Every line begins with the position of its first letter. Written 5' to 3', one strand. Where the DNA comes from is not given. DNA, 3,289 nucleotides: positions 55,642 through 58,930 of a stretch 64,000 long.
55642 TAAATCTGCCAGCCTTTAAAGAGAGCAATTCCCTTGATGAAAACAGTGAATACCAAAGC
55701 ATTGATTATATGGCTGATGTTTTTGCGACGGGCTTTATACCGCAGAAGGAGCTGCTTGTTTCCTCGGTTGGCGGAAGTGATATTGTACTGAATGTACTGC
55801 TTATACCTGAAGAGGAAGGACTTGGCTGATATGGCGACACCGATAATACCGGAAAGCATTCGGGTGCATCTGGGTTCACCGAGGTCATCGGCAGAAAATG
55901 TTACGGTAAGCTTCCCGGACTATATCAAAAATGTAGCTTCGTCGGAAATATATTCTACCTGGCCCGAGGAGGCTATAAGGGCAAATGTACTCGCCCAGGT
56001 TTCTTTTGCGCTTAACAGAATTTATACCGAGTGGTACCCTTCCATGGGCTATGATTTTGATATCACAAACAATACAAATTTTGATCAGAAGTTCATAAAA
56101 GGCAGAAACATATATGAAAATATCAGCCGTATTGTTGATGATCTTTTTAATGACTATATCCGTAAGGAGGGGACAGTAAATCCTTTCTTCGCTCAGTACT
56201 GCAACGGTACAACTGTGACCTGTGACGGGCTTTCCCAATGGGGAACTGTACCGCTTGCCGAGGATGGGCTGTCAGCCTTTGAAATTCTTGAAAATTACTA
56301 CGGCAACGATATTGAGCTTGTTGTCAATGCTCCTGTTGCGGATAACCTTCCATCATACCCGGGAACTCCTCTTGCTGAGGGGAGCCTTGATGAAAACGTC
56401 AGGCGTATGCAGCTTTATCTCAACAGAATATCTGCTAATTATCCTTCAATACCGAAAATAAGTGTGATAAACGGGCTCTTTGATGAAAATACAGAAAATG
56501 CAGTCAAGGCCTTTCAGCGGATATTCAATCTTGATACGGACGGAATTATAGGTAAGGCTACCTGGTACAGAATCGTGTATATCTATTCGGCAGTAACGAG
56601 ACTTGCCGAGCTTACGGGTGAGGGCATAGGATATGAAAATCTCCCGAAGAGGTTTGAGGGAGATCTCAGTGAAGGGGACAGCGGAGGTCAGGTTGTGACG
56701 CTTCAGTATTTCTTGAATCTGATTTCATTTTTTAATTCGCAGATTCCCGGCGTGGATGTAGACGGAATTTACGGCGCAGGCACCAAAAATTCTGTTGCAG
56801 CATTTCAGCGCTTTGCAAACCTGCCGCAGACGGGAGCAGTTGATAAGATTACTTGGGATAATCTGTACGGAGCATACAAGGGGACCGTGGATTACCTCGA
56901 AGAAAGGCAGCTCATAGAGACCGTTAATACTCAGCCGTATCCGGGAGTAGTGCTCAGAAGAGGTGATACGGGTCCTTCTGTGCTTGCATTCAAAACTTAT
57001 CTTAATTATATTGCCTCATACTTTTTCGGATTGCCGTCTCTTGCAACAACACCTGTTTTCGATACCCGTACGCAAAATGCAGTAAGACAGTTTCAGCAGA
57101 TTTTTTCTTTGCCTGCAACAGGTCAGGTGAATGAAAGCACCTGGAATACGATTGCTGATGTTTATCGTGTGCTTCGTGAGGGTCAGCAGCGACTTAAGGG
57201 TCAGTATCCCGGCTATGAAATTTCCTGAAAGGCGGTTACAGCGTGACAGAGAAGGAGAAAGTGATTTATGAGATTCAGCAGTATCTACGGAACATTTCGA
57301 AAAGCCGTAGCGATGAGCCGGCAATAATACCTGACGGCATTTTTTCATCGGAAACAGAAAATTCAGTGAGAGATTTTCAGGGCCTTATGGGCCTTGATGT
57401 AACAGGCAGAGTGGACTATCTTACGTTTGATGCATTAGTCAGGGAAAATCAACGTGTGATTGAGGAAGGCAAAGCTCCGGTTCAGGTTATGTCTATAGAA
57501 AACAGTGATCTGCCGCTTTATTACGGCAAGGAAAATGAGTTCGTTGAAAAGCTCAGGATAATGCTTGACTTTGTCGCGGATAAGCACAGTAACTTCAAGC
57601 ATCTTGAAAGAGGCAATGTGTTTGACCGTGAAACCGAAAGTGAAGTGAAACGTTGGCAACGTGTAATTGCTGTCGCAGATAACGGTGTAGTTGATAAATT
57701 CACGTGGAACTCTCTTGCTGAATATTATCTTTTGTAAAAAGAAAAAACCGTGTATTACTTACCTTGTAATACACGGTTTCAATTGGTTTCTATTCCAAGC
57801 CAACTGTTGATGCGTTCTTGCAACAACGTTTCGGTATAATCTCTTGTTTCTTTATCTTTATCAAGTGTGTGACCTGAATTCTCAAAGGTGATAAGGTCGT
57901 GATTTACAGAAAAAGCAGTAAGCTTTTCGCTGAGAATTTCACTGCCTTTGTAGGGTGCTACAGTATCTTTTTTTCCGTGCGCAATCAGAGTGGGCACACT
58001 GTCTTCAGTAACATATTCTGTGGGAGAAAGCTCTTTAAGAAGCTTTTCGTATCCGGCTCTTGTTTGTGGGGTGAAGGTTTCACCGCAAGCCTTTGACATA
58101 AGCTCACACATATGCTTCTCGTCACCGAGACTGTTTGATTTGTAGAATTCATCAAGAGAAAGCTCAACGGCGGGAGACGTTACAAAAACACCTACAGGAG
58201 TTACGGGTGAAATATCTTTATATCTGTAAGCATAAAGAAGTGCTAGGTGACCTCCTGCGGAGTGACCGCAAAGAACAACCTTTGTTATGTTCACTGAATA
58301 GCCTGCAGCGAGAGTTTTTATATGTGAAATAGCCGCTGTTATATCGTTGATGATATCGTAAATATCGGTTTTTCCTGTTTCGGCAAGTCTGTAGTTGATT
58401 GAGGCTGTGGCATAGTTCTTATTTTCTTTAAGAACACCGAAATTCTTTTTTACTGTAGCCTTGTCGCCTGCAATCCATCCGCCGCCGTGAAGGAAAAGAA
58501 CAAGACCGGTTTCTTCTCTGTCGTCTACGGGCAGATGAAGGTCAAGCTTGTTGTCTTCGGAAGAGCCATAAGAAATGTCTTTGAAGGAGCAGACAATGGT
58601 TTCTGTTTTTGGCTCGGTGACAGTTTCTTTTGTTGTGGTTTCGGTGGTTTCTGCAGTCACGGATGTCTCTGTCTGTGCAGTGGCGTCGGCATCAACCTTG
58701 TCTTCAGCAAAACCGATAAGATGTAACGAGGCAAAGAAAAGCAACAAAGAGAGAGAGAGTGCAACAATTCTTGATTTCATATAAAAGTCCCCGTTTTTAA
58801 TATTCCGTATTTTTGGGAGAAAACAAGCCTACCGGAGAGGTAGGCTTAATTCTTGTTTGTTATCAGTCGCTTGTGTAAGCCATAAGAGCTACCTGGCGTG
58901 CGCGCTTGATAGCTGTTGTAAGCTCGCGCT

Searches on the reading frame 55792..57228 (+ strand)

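Call 24: search_protein_families(library=pfam, proteins=[window:55792-57228:+], max_evalue=0.001)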
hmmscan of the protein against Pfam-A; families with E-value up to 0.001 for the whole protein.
window:55792-57228:+ (478 aa): 2 families
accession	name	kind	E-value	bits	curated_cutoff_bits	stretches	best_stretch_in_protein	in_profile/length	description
PF01471.23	PG_binding_1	-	1.2e-41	141.2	23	3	201-260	3-56/57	Putative peptidoglycan binding domain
PF08486.15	SpoIID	-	5.5e-05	24.2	23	1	38-103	10-69/97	Stage II sporulation protein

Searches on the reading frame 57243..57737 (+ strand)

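Call 24: search_protein_families(library=pfam, proteins=[window:57243-57737:+], max_evalue=0.001)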
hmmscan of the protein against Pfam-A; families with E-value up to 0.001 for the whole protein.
window:57243-57737:+ (164 aa): 1 family
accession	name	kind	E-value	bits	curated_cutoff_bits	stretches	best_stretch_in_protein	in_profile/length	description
PF01471.23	PG_binding_1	-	3.7e-18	65.9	23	1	8-65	5-57/57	Putative peptidoglycan binding domain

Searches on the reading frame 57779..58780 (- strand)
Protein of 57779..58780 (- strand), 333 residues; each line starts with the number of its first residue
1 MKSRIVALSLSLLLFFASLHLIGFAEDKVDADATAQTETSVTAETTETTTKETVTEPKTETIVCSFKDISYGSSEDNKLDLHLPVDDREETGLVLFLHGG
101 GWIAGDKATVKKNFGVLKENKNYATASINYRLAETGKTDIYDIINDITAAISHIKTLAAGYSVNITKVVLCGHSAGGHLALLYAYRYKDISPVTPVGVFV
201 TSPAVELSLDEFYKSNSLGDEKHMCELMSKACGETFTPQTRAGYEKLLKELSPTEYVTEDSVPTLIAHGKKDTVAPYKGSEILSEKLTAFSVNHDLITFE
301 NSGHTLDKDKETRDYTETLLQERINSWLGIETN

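Call 24: search_protein_families(library=pfam, proteins=[window:57779-58780:-], max_evalue=0.001)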
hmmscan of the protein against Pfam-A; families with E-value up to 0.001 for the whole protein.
window:57779-58780:- (333 aa): 13 families
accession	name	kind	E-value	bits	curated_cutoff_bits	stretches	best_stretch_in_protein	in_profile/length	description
PF20434.5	BD-FAE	-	1.3e-36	126.6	26.8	1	79-287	1-215/215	BD-FAE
PF07859.19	Abhydrolase_3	-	4.4e-19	69.5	25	1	94-305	1-207/210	alpha/beta hydrolase fold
PF12146.15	Hydrolase_4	-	6e-12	45.8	27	1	139-209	54-115/239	Serine aminopeptidase, S33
PF00326.27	Peptidase_S9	-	3.5e-11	43.5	22.6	1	151-320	49-203/213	Prolyl oligopeptidase family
PF00561.26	Abhydrolase_1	-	8.5e-08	32.6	25.8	0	238-305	176-239/245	alpha/beta hydrolase fold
PF01738.24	DLH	-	1.1e-07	32.2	21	0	253-317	135-199/217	Dienelactone hydrolase family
PF12697.13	Abhydrolase_6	-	3e-07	31.8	26.3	1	94-206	1-97/217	Alpha/beta hydrolase family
PF02230.22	Abhydrolase_2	-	1.3e-05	25.6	23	0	260-309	155-204/217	Phospholipase/Carboxylesterase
PF10340.15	Say1_Mug180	-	0.00017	21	21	1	88-288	119-320/374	Steryl acetyl hydrolase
PF07819.20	PGAP1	-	0.0005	20.3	24.3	0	122-184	47-109/233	PGAP1-like alpha/beta domain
PF01764.32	Lipase_3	-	0.00051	20.4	22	1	153-199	52-98/140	Lipase (class 3)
PF08538.16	DUF1749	-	0.00079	19.1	24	0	145-191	85-130/299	Protein of unknown function (DUF1749)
PF00756.26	Esterase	-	0.0009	19.5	22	0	155-189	104-138/251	Putative esterase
